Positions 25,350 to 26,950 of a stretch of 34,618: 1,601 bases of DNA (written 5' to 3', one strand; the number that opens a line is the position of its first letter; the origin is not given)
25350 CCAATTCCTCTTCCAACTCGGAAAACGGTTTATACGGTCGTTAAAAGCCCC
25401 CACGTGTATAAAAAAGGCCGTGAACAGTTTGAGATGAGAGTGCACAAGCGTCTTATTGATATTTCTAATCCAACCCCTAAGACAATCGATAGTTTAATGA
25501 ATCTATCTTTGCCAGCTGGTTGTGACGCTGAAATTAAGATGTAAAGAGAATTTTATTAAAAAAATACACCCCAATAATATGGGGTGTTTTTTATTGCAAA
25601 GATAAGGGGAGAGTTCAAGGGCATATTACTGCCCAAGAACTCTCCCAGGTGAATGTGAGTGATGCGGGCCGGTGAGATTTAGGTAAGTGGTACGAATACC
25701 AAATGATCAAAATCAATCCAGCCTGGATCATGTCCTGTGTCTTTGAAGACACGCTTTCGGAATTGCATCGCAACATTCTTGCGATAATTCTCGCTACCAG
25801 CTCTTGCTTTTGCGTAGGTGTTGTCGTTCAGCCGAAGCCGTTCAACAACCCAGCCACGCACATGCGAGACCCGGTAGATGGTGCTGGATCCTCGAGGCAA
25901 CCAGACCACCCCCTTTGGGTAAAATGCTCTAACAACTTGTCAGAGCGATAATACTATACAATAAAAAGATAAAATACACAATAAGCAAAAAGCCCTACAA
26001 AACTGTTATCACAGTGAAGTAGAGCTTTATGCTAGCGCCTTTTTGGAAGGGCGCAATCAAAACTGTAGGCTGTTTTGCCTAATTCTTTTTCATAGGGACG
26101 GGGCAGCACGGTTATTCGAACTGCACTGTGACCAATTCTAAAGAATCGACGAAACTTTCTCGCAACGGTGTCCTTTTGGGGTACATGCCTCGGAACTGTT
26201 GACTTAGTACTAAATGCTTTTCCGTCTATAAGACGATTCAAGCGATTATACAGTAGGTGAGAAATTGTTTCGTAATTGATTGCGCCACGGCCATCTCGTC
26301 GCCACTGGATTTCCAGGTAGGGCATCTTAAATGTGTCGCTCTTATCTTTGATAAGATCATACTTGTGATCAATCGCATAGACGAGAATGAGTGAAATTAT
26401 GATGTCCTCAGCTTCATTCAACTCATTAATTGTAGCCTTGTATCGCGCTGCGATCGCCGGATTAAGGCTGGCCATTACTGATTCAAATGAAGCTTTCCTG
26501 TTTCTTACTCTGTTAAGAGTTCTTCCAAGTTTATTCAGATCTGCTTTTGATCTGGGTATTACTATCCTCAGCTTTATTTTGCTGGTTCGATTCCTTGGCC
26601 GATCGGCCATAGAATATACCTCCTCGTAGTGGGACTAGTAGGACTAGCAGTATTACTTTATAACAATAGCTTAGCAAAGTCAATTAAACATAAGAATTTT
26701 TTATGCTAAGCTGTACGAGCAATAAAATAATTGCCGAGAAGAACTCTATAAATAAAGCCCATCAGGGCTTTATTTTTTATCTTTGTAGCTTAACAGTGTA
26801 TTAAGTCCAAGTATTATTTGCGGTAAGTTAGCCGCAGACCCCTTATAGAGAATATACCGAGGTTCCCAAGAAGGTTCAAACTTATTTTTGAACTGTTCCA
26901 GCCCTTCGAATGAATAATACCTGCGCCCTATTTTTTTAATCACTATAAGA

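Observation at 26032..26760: Orphan 192-aa basic protein with RHH-like N-terminus and a promoter embedded in tandem and inverted repeats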

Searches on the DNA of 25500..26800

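Call 18: search_rna_families(source=window, start=25500, end=26800, threshold=evalue, max_evalue=10, show_alignments=2)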
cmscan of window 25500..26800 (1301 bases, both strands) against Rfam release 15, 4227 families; matches with E-value up to 10: 21.
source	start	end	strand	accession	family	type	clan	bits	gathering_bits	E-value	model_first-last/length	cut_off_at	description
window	25544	25602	+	RF02362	Yfr10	Gene; sRNA;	-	24.2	43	0.64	1-78/78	no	Cyanobacterial functional RNA 10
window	25558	25731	-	RF00022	GcvB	Gene;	-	22.6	42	0.017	1-204/204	no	GcvB RNA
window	25979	26064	+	RF02050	STnc470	Gene; sRNA;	-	22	80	0.0052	1-226/226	no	Salmonella enterica sRNA STnc470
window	25559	25646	-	RF02713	MCS4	Gene; sRNA;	-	21.8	56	2.2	1-123/123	no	Mycoplasma sRNA MCS4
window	25542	25592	+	RF02427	SpF10_sRNA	Gene; sRNA;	-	21.6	60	0.32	1-57/57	no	Streptococcus sRNA SpF10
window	25983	26033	+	RF03867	mir-4081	Gene; miRNA;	-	21.2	70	0.52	1-51/51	no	mir-4081 microRNA precursor family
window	25550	25646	+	RF02822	Srn266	Gene; sRNA;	-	20.6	63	1.7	1-112/112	no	Streptococcus RNA 266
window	25502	25615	+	RF02328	TtnuHACA21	Gene; snRNA; snoRNA; HACA-box;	-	19.6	100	2.3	1-130/130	no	Tetrahymena snoRNA TtnuHACA21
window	26683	26781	+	RF02053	STnc430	Gene; sRNA;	-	19.4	47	3.6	1-162/162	no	Enterobacterial sRNA STnc430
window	25516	25605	+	RF02550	RnaG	Gene; sRNA;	-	18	153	5.1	1-120/120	no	RnaG sRNA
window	25982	26047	-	RF00386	Entero_5_CRE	Cis-reg;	-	16.5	46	1.5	1-90/90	no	Enterovirus 5' cloverleaf cis-acting replication element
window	25543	25641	-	RF02620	BSnc119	Gene; sRNA;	-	16.5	115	6.4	1-90/90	no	Brucella sRNA 119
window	25915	26031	-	RF01485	rli61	Cis-reg;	-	16.2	50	7.8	1-106/106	no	Listeria sRNA rli61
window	25984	26033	-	RF01896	mir-142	Gene; miRNA;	-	16.1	57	5.2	19-66/85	no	mir-142 microRNA precursor family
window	25984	26033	+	RF01896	mir-142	Gene; miRNA;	-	15.6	57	7.1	19-66/85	no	mir-142 microRNA precursor family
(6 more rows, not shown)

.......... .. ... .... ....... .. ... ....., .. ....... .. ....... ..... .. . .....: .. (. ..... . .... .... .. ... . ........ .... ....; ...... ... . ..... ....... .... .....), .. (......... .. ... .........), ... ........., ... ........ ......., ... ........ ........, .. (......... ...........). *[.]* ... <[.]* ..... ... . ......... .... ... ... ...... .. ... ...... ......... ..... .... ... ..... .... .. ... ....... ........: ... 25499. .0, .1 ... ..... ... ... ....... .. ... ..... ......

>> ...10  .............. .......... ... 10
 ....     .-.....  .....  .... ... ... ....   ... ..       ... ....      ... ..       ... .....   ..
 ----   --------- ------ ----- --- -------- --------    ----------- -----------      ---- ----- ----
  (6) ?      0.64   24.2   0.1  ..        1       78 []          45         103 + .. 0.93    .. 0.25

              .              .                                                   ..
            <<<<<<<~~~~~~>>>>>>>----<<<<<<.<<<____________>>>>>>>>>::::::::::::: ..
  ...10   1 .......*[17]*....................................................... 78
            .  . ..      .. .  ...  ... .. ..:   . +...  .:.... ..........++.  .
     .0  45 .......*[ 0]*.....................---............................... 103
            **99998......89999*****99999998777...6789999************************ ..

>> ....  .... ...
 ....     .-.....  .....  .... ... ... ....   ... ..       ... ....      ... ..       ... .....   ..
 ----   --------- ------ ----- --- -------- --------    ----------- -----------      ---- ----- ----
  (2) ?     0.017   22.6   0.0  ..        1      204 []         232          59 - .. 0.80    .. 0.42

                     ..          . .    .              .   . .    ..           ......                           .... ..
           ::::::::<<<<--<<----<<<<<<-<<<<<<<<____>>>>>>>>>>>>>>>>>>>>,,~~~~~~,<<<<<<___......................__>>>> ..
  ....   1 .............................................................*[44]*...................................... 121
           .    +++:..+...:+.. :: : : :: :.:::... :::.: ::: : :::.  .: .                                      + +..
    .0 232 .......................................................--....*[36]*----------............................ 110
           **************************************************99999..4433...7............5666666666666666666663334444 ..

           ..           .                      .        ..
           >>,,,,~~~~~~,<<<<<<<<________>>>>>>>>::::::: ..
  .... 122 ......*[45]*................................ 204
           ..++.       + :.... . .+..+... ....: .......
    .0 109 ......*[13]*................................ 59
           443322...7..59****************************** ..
